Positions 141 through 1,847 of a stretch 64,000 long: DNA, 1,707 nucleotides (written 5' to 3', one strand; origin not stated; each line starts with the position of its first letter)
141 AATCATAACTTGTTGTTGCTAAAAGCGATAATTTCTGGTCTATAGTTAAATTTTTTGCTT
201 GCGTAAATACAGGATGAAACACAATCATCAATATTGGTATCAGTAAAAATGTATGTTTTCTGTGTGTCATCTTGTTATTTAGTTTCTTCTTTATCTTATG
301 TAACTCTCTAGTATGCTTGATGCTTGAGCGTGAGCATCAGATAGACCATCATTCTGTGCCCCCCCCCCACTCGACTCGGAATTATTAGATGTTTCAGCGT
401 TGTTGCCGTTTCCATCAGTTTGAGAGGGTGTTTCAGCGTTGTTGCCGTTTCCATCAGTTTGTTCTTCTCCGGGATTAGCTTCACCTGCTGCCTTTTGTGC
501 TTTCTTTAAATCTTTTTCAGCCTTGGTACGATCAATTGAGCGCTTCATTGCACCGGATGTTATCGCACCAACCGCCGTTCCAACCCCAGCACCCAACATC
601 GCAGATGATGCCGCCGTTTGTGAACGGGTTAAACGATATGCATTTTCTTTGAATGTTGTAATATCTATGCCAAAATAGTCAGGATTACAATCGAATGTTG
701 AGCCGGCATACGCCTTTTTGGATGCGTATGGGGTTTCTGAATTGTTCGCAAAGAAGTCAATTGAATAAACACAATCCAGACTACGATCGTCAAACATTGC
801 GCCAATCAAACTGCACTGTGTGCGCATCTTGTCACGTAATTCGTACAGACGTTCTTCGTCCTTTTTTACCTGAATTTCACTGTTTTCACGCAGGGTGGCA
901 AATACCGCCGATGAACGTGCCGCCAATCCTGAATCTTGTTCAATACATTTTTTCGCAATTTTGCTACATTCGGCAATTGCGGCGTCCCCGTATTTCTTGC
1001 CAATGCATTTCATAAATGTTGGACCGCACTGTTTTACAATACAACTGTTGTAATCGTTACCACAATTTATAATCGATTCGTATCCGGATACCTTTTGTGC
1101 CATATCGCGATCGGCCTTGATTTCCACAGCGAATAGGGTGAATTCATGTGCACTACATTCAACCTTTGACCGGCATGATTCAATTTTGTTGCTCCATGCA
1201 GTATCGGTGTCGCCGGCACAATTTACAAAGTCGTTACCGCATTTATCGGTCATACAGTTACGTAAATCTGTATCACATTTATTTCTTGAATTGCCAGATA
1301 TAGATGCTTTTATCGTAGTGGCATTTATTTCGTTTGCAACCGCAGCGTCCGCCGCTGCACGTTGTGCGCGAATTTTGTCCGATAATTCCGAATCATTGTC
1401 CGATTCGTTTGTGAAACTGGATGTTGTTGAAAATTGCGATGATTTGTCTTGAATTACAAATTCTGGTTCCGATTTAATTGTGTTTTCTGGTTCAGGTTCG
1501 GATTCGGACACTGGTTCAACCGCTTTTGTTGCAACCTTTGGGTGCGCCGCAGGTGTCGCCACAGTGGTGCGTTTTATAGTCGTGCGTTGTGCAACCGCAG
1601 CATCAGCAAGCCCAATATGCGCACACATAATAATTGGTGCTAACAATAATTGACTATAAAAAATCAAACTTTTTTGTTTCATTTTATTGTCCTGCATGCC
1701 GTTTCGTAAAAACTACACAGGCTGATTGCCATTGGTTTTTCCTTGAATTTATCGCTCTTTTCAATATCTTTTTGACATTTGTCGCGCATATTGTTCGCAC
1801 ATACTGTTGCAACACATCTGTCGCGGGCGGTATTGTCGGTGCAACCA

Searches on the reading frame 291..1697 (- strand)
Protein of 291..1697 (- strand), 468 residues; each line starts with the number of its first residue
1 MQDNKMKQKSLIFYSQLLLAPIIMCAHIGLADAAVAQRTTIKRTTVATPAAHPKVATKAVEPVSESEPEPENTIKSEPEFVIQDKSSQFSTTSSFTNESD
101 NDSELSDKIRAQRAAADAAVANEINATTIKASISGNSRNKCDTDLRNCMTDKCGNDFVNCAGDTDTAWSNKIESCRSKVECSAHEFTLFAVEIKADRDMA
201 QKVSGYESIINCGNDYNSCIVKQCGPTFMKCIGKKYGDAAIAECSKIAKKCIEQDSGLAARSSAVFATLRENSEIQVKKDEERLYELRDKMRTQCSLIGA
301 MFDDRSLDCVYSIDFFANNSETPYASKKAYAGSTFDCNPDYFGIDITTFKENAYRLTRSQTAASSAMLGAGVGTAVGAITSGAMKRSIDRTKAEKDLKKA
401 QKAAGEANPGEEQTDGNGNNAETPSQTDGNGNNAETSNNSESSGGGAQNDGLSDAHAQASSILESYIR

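Call 71: search_protein_families(library=phrogs, proteins=[window:291-1697:-], max_evalue=0.01)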
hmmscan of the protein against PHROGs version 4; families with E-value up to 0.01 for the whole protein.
window:291-1697:- (468 aa): 0 families

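Call 72: search_protein_families(library=padloc, proteins=[window:291-1697:-], max_evalue=0.01)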
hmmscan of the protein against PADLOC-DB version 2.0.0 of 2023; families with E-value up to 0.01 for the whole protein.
window:291-1697:- (468 aa): 0 families

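Call 75: find_related_loci(query=window:291-1697:-, collection=genome_contigs, flank=10000)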
Query window:291-1697:- (468 aa) in genome_contigs; peptide patterns used: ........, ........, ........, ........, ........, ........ (x = any residue, [..] = any of these).
205 stretches matched a pattern; 2 encode a relative of the query (tblastn E <= 1e-3); 2 distinct loci.
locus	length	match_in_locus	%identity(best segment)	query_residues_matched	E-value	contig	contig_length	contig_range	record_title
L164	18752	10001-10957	57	81-397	6e-116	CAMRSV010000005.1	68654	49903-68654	MAG TPA_asm: uncultured Alphaproteobacteria bacterium isolate SRR13573580_bin.22_metawrap_v1.3_MAG genome assembly, cont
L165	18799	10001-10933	56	81-389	6e-120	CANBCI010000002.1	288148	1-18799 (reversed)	MAG TPA_asm: uncultured Alphaproteobacteria bacterium isolate SRR15322610_bin.17_metawrap_v1.3_MAG genome assembly, cont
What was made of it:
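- Tried and rejected: The single-protein genome scan for P1 found only 2 loci (call 75), a limit of the method.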

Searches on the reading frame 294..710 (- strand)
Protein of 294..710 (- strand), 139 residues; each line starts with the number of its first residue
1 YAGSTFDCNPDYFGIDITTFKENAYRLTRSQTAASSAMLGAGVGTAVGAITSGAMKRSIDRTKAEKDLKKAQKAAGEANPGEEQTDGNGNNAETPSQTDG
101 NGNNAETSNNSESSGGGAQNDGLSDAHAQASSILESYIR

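Call 62: search_protein_families(library=pfam, proteins=[window:294-710:-], max_evalue=10)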
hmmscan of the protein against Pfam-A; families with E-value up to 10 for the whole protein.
seq(139 aa): 3 families
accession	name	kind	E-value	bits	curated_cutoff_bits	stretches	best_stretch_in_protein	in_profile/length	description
PF13441.11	Gly-zipper_YMGG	-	0.021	15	28.9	1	32-53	2-24/45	YMGG-like Gly-zipper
PF12235.13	FXMRP1_C_core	-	0.99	10.6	29.6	1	52-125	27-98/127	Fragile X-related 1 protein core C terminal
PF22251.1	PFF1_TM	-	1.8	8.4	32.3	1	40-114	109-186/300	Vacuolar membrane protease, transmembrane domain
